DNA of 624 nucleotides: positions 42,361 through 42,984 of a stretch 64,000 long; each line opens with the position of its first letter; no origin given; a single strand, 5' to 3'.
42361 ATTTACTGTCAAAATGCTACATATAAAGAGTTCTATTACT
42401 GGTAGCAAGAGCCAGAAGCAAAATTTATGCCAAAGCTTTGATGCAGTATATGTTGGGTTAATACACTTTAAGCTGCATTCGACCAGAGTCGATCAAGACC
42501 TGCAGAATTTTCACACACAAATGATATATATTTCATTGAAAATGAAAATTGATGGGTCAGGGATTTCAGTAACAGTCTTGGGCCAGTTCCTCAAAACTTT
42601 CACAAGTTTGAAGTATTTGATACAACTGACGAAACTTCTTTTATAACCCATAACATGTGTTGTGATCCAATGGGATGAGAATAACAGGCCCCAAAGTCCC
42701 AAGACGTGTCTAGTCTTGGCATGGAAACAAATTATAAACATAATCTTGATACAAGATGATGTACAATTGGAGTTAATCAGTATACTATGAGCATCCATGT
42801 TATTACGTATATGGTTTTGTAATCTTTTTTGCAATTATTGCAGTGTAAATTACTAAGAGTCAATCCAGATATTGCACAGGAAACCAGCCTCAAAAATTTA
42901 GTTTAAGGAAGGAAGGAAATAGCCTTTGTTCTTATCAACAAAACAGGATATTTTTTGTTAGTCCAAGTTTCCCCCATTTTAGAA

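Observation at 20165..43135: The complete MVP gene is bracketed by about 1.3-kb inverted homologous segments, with a further inverted copy of an intervening 300-bp piece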

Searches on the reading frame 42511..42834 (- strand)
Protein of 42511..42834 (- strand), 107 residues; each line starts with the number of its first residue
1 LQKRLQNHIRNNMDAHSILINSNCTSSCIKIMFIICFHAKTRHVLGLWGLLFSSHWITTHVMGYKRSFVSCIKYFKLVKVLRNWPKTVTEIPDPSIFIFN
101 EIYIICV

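Call 22: search_protein_families(library=pfam, max_evalue=0.01, proteins=[window:42511-42834:-])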
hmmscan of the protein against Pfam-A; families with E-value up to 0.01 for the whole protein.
window:42511-42834:- (107 aa): 0 families

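Call 31: find_homologous_proteins(query=window:42511-42834:-, max_evalue=0.001)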
Query window:42511-42834:-: no candidate shares three 5-residue words with the query. No homologue found.
